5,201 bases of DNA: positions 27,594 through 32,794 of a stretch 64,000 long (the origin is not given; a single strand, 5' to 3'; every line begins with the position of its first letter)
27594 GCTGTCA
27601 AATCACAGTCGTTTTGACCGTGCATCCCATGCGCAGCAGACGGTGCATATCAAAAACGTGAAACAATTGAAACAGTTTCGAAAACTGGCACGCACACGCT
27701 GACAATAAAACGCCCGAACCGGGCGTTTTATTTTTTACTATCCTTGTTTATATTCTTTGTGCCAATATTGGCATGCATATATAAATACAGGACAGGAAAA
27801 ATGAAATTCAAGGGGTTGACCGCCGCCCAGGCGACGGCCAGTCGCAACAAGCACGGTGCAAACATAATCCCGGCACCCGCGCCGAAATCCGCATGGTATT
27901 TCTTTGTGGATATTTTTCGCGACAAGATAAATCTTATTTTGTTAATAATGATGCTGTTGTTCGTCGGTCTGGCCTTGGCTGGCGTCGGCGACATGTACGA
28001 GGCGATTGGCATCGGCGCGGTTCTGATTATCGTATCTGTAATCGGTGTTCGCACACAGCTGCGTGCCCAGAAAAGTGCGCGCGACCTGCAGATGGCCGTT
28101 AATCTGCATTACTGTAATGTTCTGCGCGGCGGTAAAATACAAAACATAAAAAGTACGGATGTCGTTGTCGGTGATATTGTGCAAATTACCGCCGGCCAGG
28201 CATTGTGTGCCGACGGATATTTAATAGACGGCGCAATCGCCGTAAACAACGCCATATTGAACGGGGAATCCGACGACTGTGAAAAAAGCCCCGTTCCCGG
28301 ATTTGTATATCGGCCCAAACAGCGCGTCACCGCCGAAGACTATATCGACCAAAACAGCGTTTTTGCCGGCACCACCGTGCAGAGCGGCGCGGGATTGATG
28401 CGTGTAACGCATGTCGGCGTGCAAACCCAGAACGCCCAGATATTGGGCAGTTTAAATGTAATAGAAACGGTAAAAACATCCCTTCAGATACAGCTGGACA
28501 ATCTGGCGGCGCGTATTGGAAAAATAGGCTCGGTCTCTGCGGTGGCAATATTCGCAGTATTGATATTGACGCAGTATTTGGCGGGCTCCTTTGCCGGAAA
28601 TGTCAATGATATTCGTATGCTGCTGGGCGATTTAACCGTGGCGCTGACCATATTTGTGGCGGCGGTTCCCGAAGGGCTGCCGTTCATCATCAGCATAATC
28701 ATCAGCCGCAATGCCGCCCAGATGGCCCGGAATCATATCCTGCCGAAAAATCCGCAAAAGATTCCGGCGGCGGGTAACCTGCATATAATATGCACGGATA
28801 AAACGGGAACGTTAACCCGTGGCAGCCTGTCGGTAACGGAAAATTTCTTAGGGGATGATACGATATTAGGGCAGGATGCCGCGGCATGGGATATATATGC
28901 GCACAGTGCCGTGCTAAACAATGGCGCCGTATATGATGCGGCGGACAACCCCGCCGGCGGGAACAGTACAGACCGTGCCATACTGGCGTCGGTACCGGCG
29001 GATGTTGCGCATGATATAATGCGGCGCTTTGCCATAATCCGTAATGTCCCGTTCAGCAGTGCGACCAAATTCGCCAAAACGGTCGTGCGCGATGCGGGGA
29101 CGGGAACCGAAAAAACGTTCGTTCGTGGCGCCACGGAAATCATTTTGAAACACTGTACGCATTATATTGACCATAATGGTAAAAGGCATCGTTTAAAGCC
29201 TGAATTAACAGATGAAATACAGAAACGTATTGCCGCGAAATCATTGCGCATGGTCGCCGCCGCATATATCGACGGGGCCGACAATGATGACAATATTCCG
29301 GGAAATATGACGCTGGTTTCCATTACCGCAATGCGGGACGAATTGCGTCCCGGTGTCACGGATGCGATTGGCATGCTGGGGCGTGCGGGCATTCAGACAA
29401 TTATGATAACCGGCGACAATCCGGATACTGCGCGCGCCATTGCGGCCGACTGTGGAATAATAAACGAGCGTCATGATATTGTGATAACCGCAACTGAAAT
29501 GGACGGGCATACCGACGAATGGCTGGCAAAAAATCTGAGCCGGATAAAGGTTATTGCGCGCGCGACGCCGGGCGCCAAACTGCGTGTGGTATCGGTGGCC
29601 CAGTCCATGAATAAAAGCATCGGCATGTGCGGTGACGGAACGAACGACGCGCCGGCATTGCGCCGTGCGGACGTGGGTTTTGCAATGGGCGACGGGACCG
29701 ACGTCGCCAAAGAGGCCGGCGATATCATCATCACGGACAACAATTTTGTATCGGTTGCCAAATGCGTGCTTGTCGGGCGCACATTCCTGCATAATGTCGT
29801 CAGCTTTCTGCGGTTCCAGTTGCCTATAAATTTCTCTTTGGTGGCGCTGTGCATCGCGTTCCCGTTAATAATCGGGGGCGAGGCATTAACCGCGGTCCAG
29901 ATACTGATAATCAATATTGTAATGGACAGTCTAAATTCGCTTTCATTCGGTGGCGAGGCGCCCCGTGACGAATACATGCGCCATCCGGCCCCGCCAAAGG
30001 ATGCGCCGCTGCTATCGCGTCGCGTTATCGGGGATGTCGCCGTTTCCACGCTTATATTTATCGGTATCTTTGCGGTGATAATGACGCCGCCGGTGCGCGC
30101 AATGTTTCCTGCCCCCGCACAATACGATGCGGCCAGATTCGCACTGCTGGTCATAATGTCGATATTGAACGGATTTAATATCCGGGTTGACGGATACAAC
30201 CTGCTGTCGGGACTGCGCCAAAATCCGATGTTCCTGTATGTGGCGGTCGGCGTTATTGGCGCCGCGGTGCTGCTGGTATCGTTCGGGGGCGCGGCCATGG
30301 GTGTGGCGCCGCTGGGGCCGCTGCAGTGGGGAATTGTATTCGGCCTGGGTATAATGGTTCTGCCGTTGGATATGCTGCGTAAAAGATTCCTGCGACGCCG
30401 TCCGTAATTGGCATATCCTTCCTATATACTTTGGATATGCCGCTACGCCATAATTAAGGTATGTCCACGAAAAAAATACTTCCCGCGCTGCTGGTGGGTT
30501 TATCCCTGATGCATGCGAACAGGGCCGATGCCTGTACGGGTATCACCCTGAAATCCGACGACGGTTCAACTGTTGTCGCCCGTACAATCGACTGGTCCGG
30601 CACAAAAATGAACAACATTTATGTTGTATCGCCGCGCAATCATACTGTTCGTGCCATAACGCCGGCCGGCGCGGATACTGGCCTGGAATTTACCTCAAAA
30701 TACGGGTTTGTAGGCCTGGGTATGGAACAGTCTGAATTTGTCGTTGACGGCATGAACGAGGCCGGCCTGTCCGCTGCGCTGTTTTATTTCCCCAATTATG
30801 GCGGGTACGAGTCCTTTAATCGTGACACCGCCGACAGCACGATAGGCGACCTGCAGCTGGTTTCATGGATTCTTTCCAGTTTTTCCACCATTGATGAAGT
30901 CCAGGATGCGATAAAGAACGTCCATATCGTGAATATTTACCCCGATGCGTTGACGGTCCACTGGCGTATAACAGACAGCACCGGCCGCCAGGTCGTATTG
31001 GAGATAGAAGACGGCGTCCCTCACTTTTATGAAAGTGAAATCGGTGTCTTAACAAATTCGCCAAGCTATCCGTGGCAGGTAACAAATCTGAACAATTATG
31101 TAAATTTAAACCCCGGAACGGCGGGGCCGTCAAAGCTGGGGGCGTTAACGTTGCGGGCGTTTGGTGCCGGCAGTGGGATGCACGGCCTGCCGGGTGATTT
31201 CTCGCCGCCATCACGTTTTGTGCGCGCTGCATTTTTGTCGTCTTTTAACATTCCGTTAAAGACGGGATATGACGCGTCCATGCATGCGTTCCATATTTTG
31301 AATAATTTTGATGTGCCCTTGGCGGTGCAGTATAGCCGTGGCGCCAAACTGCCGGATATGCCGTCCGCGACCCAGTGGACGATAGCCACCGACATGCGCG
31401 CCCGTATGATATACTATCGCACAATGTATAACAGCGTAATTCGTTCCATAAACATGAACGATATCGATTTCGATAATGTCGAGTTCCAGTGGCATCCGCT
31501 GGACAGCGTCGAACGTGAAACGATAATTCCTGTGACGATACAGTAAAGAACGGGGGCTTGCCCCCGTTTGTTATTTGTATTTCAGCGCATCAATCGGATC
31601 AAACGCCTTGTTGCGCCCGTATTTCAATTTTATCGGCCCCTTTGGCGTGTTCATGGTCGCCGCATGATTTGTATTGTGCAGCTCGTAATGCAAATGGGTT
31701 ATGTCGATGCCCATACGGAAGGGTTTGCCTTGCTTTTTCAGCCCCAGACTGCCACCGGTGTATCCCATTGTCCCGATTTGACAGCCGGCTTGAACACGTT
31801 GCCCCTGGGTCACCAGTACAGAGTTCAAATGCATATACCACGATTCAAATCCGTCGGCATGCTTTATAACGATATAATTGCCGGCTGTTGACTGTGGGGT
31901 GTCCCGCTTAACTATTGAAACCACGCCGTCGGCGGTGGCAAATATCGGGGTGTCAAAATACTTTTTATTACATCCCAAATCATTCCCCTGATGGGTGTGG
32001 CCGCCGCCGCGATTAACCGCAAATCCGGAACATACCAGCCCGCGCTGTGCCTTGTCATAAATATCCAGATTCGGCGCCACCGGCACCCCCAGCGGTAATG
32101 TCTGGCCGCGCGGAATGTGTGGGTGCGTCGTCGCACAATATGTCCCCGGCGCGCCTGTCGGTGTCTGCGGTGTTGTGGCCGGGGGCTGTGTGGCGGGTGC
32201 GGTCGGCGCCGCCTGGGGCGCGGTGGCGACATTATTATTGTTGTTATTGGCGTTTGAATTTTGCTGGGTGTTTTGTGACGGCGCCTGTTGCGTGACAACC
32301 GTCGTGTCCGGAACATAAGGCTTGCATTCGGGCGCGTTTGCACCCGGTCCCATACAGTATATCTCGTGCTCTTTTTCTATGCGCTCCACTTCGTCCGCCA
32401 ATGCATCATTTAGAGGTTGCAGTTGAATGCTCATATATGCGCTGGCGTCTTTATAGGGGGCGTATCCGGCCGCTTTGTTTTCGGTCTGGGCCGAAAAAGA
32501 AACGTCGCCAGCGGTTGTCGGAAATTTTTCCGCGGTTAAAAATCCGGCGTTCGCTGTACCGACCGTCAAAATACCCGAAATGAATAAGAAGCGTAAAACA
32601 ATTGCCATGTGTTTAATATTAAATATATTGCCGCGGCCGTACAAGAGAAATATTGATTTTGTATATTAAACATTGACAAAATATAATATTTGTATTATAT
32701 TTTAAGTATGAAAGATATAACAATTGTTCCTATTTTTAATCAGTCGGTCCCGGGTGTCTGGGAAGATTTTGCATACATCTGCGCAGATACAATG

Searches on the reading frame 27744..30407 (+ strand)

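Call 28: search_protein_families(library=pfam, proteins=[window:27744-30407:+], max_evalue=0.001)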
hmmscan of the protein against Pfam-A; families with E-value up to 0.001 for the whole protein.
window:27744-30407:+ (887 aa): 6 families
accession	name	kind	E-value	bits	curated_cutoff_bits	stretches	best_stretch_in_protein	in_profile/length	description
PF00122.25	E1-E2_ATPase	-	1e-33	116.8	28.1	1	123-330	6-181/181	E1-E2 ATPase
PF00689.26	Cation_ATPase_C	-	3.6e-29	102.2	27.3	1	714-882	3-175/175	Cation transporting ATPase, C-terminus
PF00702.32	Hydrolase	-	6.3e-15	56.5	26.4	1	348-643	3-191/191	haloacid dehalogenase-like hydrolase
PF00690.31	Cation_ATPase_N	-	7.5e-10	38.8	20.4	1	23-72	19-68/69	Cation transporter/ATPase, N-terminus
PF13246.12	Cation_ATPase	-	5.5e-09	36.4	21.7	1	402-474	17-91/91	Cation transport ATPase (P-type)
PF08282.18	Hydrolase_3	-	3.6e-06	27.4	20.9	1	628-673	208-253/255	haloacid dehalogenase-like hydrolase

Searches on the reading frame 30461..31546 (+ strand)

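Call 28: search_protein_families(library=pfam, proteins=[window:30461-31546:+], max_evalue=0.001)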
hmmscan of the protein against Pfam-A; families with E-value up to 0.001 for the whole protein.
window:30461-31546:+ (361 aa): 2 families
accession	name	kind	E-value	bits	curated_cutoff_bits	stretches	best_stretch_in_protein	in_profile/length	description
PF02275.23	CBAH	-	3.6e-65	221.1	20.4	1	25-340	1-311/316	Linear amide C-N hydrolases, choloylglycine hydrolase family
PF03417.21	AAT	-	0.00017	21.8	23.2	1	33-187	4-124/225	Acyl-coenzyme A:6-aminopenicillanic acid acyl-transferase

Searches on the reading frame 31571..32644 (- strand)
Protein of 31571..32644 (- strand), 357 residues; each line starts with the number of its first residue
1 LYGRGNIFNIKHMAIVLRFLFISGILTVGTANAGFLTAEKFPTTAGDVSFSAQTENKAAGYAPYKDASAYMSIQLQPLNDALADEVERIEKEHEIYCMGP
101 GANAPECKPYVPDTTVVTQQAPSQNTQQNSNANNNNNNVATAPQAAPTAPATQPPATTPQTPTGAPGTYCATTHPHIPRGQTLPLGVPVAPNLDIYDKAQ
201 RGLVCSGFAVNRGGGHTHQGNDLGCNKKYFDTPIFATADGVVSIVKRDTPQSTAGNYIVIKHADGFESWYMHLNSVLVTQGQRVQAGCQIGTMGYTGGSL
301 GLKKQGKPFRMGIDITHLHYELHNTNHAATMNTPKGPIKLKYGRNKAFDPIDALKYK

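Call 28: search_protein_families(library=pfam, proteins=[window:31571-32644:-], max_evalue=0.001)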
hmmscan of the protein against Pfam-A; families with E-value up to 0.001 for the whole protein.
window:31571-32644:- (357 aa): 1 family
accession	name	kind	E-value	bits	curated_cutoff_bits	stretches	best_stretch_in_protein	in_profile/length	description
PF01551.29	Peptidase_M23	-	9e-22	77.5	28.7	1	217-327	2-92/96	Peptidase family M23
